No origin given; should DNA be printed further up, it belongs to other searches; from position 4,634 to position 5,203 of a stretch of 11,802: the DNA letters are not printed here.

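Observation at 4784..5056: Acidic 90-aa protein translationally coupled to the Mnt repressor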

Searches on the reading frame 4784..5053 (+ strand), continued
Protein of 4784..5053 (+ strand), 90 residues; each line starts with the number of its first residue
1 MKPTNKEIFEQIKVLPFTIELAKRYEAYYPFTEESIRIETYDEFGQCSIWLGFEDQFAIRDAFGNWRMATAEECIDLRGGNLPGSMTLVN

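Call 34: find_encoding_contigs(protein=P0036, flank=5000, max_places=2)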
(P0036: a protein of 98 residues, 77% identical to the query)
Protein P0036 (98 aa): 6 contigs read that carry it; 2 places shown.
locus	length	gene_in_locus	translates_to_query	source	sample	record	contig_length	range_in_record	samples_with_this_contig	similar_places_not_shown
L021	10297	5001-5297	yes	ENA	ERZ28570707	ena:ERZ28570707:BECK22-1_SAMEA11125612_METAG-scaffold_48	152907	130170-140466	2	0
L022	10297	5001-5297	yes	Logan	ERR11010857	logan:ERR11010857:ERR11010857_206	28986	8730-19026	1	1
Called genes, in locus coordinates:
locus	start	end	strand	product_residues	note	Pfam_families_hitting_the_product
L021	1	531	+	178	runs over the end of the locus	PF05069:Phage_tail_S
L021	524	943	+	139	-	PF23840:Phage_tail_terminator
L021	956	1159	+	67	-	-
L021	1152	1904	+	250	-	PF27730:UCP028589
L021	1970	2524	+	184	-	-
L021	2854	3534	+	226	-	PF12686:DUF3800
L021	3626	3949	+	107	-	-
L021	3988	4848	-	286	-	PF10543:ORF6N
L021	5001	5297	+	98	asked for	-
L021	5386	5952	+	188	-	-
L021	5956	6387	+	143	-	-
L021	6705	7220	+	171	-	PF09669:Phage_pRha, PF10549:ORF11CD3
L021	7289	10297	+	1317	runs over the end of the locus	PF20155:TMP_3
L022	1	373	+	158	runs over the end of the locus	PF05069:Phage_tail_S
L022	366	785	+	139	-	PF23840:Phage_tail_terminator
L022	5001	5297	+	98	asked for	-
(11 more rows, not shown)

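Call 37: search_protein_families(library=pfam, proteins=[L008:5190-5978:+, L008:4396-5109:+, L009:5185-5973:+, L011:4815-5627:-, L012:4845-5612:-, L013:4823-5626:-, L014:5225-5995:+, L016:4895-5749:-, L005:7999-8829:+, L006:4576-5460:-], max_evalue=0.001)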
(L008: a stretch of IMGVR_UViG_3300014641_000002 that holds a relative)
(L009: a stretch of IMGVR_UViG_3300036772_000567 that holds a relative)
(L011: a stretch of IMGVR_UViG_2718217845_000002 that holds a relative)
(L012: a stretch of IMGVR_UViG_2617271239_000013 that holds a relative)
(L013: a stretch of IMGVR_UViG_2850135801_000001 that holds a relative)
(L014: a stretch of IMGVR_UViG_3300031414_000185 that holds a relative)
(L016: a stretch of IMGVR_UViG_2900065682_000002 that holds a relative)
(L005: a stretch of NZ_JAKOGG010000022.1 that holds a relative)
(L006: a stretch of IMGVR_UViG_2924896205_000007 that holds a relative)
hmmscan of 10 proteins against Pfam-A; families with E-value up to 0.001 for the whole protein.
L008:5190-5978:+ (263 aa): 1 family
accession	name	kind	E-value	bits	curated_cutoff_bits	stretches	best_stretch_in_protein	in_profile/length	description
PF10543.14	ORF6N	-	5.9e-19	68.6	27.8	1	25-109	3-86/86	ORF6N domain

L008:4396-5109:+ (238 aa): 2 families
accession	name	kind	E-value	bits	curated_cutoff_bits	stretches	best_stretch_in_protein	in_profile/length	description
PF10548.14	P22_AR_C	-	9.1e-14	51.7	22.4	1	147-214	5-72/73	P22AR C-terminal domain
PF02498.22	Bro-N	-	1.6e-08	35.5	25.6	1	55-135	12-93/96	BRO family, N-terminal domain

L009:5185-5973:+ (263 aa): 1 family
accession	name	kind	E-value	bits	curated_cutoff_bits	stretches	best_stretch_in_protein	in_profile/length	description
PF02498.22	Bro-N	-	1.7e-15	57.8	25.6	1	24-109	6-96/96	BRO family, N-terminal domain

L011:4815-5627:- (271 aa): 1 family
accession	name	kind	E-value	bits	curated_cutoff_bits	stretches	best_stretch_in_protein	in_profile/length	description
PF04383.19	KilA-N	-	3.8e-23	81.8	23.8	1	7-115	5-106/107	KilA-N domain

L012:4845-5612:- (256 aa): 1 family
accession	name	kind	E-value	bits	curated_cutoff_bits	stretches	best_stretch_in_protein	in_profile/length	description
PF04383.19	KilA-N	-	5.9e-24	84.4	23.8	1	6-105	3-105/107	KilA-N domain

L013:4823-5626:- (268 aa): 1 family
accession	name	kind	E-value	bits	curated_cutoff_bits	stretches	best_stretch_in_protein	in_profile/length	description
PF04383.19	KilA-N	-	6.3e-24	84.3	23.8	1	7-112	5-106/107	KilA-N domain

L014:5225-5995:+ (257 aa): 2 families
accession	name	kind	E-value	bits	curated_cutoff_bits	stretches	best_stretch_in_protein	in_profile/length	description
PF09669.15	Phage_pRha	-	5.4e-08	33.7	29.9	1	15-97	1-91/91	Phage regulatory protein Rha (Phage_pRha)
PF03374.19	ANT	-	0.00025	21.8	25.3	1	138-235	8-106/108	Phage antirepressor protein KilAC domain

L016:4895-5749:- (285 aa): 2 families
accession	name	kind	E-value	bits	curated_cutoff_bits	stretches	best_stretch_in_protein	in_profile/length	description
PF10548.14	P22_AR_C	-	3.8e-18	65.8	22.4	1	195-260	6-71/73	P22AR C-terminal domain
PF02498.22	Bro-N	-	2.8e-12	47.5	25.6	1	12-101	2-93/96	BRO family, N-terminal domain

L005:7999-8829:+ (277 aa): 1 family
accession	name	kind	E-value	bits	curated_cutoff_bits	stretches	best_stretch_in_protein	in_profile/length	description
PF09669.15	Phage_pRha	-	1.2e-24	87.1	29.9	1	20-107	1-90/91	Phage regulatory protein Rha (Phage_pRha)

L006:4576-5460:- (295 aa): 2 families
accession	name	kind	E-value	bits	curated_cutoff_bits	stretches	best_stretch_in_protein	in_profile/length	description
PF10547.14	P22_AR_N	-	2.4e-41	141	30.7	1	15-125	2-114/115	P22_AR N-terminal domain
PF10548.14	P22_AR_C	-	6.1e-14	52.3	22.4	1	207-275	5-73/73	P22AR C-terminal domain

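Call 38: search_protein_families(library=padloc, proteins=[window:4784-5053:+, P0028, P0031], max_evalue=0.1)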
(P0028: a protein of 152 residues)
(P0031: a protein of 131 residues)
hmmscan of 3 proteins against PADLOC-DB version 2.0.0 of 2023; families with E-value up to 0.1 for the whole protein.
window:4784-5053:+ (90 aa): 0 families

P0028 (152 aa): 1 family
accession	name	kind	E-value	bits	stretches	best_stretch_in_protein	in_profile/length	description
PDLC05025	PDC-S47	-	0.011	13.4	1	58-95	197-235/263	-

P0031 (131 aa): 0 families

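Call 39: search_protein_families(library=ncbifam, proteins=[window:4784-5053:+, P0028], max_evalue=0.1)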
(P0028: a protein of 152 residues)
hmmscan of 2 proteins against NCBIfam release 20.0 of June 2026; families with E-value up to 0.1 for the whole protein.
window:4784-5053:+ (90 aa): 0 families

P0028 (152 aa): 0 families

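Call 55: find_homologous_proteins(query=A2, max_evalue=0.01)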
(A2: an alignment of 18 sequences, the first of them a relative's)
Query A2 (18 sequences) (97 aa, profile of the alignment): 46 proteins with E <= 0.01 among 381 candidates.
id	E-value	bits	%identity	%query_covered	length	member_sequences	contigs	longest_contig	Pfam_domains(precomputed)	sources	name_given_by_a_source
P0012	1.1e-37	146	41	81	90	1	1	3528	-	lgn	-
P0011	1.3e-37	145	38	81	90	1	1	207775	-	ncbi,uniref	ncbi:hypothetical protein [Enterobacter roggenkampii]|uniref:hypothetical protein n=1 Tax=Enterobact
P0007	2.5e-37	144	35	81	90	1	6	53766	-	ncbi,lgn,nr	ncbi:TPA: hypothetical protein ACVU0F_004330 [Yersinia enterocolitica]|nr:hypothetical protein [Yers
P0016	5.1e-37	143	42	79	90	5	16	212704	-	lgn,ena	-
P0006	5.2e-37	143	40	81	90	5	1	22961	-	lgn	-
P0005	5.5e-37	143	41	81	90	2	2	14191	-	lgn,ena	-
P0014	7.6e-37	143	40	81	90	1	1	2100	-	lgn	-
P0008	1.1e-36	142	36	84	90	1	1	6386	-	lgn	-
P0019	1.2e-36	142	41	84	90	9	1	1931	-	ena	-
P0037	2.7e-36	141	39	77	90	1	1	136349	-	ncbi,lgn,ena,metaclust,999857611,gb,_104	metaclust:\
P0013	4.1e-36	140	43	81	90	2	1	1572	-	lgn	-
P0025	5.2e-36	140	42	81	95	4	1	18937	-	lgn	-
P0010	5.5e-36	140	37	84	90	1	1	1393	-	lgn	-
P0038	7.4e-36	140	37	82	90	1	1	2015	-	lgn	-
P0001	9.5e-36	139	40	86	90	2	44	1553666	-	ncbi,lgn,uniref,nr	ncbi:TPA: hypothetical protein ACGTF0_004276 [Salmonella enterica]|uniref:Uncharacterized protein n=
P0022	9.8e-36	139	40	77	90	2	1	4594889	-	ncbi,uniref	ncbi:hypothetical protein WDV76_08850 [Xenorhabdus griffiniae]|uniref:hypothetical protein n=1 Tax=X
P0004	1.3e-35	139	42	81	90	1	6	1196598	-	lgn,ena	-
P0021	1.5e-33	132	38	86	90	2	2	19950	-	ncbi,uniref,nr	ncbi:hypothetical protein GPY51_21985 [Photorhabdus laumondii subsp. laumondii]|uniref:Uncharacteriz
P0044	1.8e-30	122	45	77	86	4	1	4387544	-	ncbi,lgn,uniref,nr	ncbi:hypothetical protein LW139_07055 [Proteus vulgaris]|uniref:hypothetical protein n=1 Tax=Proteus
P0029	3.9e-27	112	100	100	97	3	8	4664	-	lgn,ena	-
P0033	2.6e-24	103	31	77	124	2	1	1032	-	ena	-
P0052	5.9e-24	101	82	100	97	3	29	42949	-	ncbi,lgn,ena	-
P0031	2.2e-23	100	34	81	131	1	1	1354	-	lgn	-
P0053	1.2e-22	97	35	89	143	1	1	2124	-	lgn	-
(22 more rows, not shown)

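Call 56: find_encoding_contigs(protein=P0052, flank=4000, max_places=4)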
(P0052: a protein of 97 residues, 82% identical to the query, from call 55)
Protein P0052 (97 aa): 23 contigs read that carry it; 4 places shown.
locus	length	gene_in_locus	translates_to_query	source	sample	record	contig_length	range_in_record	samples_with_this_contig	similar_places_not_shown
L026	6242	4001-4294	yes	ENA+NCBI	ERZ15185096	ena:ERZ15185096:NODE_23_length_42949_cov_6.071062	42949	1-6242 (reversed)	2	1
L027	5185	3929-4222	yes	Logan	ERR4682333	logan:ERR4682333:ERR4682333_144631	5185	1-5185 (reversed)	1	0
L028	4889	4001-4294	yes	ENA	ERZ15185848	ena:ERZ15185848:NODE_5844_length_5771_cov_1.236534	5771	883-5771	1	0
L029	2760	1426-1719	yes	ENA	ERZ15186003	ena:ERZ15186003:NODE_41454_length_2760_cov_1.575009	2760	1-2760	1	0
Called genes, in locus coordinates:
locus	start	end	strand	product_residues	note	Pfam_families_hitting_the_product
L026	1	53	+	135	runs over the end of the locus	PF13554:Phage_tail_terminator_5 (weak)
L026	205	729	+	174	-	PF09669:Phage_pRha, PF10549:ORF11CD3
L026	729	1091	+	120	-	-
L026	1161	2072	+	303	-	PF18906:Phage_tube_2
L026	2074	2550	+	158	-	PF27119:Phage_YdaY (weak)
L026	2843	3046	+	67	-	-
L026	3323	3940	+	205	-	PF13505:OMP_b-brl (faint), PF12587:DUF3761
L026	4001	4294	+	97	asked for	-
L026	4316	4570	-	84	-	-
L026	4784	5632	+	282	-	PF10543:ORF6N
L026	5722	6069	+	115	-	-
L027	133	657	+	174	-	PF09669:Phage_pRha, PF10549:ORF11CD3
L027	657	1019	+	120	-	-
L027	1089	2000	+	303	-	PF18906:Phage_tube_2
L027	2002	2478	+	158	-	PF27119:Phage_YdaY (weak)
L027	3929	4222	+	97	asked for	-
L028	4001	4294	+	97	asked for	-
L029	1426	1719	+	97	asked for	-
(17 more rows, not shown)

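Call 57: find_encoding_contigs(protein=P0053, flank=4000, max_places=2)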
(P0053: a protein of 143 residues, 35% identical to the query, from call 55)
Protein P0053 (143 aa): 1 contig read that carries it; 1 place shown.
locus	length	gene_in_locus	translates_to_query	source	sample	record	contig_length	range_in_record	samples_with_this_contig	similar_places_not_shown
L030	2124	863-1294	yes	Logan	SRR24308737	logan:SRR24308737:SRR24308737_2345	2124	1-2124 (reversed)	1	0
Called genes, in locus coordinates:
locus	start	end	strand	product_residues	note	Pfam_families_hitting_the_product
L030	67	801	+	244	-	-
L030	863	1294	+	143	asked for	-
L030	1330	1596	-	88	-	-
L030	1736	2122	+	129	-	?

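Call 59: search_protein_families(library=pfam, proteins=[L026:4319-4570:-, L030:1333-1596:-, L030:1736-2122:+, L030:67-798:+, L026:3323-3937:+, L018:5560-5841:+, L018:5852-6283:+, L001:6345-6533:+, L004:6322-6870:-], max_evalue=0.01)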
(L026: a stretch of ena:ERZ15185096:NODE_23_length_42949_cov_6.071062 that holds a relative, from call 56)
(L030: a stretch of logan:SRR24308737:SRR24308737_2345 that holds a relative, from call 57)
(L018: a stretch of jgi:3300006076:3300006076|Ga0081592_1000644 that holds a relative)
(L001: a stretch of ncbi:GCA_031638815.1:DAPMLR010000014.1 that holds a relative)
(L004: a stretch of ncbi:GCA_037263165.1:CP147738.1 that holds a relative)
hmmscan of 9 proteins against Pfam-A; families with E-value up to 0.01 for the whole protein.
L026:4319-4570:- (84 aa): 1 family
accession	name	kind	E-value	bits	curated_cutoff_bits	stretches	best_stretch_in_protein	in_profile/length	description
PF20873.2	PriS_C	-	0.0025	18.2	27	1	32-64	14-45/50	Primase chain A, C-terminal domain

L030:1333-1596:- (88 aa): 2 families
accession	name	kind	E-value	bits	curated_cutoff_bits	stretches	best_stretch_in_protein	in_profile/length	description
PF05534.18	HicB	-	0.00011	22.5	21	1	10-37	21-48/51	HicB family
PF10038.14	DUF2274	-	0.00018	22.2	23.8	1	5-31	13-39/69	Protein of unknown function (DUF2274)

L030:1736-2122:+ (129 aa): 1 family
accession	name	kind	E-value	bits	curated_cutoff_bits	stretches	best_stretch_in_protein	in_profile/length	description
PF08346.17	AntA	-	8.7e-29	100.4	27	1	32-101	1-68/68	AntA/AntB antirepressor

L030:67-798:+ (244 aa): 5 families
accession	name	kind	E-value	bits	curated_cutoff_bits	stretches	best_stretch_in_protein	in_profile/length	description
PF13248.11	Zn_ribbon_3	-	0.00045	20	27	1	5-28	3-26/26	zinc-ribbon domain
PF07331.16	TctB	-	0.0022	18.6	29.1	1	47-125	57-122/137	Tripartite tricarboxylate transporter TctB family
PF12773.13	DZR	-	0.0022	18.5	27.3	1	5-25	25-45/45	Double zinc ribbon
PF18912.6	DZR_2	-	0.0061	16.8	27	0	7-31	24-49/56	Double zinc ribbon domain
PF13425.11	O-antigen_lig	-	0.0061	15.9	31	1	56-172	195-308/462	O-antigen ligase like membrane protein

L026:3323-3937:+ (205 aa): 2 families
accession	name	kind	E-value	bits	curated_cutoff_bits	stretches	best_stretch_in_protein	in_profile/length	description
PF13505.12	OMP_b-brl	-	6.2e-06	26.9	28.7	1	7-205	2-140/175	Outer membrane protein beta-barrel domain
PF12587.13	DUF3761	-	0.0011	19.9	29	1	152-181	49-79/82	Protein of unknown function (DUF3761)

L018:5560-5841:+ (94 aa): 0 families

L018:5852-6283:+ (144 aa): 1 family
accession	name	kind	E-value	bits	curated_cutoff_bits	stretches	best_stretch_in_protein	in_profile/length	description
PF13511.11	DUF4124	-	5.7e-05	23.7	22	1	9-53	2-47/56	Domain of unknown function (DUF4124)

L001:6345-6533:+ (63 aa): 1 family
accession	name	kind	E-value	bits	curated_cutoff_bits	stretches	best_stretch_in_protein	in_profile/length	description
PF10779.14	XhlA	-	0.0009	19.8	34.7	1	2-52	16-66/67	Haemolysin XhlA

L004:6322-6870:- (183 aa): 2 families
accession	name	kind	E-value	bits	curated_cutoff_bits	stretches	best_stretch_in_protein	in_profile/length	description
PF14153.11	Spore_coat_CotO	-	0.00051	20.6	35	1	36-96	42-102/182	Spore coat protein CotO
PF12685.13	SpoIIIAH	-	0.0015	19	30.6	1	3-96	3-88/191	SpoIIIAH-like protein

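Call 60: find_encoding_contigs(protein=P0044, flank=4000, max_places=2)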
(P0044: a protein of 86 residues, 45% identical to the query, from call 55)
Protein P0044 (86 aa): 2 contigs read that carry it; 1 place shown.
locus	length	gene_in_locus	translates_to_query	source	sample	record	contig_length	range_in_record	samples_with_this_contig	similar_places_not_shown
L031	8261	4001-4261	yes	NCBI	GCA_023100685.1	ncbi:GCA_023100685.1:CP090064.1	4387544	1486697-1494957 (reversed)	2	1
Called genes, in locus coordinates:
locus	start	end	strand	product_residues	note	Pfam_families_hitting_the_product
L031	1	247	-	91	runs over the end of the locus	PF22479:Pam3_gp18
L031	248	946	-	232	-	PF21821:Dit_like (weak)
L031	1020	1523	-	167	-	-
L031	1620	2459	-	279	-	PF09669:Phage_pRha (weak), PF03374:ANT (weak)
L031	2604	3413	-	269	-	PF10547:P22_AR_N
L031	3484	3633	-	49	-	PF03869:Arc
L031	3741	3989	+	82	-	PF03869:Arc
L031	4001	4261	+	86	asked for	-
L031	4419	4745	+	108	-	-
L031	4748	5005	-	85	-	-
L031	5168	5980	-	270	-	PF12869:tRNA_anti-like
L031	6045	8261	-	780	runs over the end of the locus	-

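Call 61: find_encoding_contigs(protein=P0016, flank=4000, max_places=3)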
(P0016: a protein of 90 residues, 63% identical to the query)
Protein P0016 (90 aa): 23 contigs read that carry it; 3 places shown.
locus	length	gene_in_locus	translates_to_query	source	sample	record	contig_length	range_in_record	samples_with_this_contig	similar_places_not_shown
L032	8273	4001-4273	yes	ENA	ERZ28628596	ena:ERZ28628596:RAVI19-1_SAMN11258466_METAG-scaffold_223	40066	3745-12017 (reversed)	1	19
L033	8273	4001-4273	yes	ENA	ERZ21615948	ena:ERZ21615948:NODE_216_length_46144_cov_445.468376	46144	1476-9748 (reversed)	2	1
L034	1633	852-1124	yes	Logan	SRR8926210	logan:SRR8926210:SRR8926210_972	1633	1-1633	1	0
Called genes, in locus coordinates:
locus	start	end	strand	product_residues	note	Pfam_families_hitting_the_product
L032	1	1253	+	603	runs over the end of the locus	PF01464:SLT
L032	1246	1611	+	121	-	-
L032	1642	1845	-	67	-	PF23550:zf_Tbcl_Rhp7 (weak)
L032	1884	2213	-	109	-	PF03869:Arc, PF22513:FitA-like_RHH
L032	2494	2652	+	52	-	-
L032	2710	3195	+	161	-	PF10548:P22_AR_C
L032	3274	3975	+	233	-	PF09669:Phage_pRha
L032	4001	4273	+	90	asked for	-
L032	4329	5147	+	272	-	-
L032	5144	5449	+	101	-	PF22479:Pam3_gp18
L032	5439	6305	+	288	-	PF22759:E217_GP41 (weak)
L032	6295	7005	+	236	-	-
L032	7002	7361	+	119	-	PF10934:Sheath_initiator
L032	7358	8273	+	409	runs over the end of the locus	PF04865:Baseplate_J (weak)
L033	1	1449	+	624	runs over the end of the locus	PF01464:SLT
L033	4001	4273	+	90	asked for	-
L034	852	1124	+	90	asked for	-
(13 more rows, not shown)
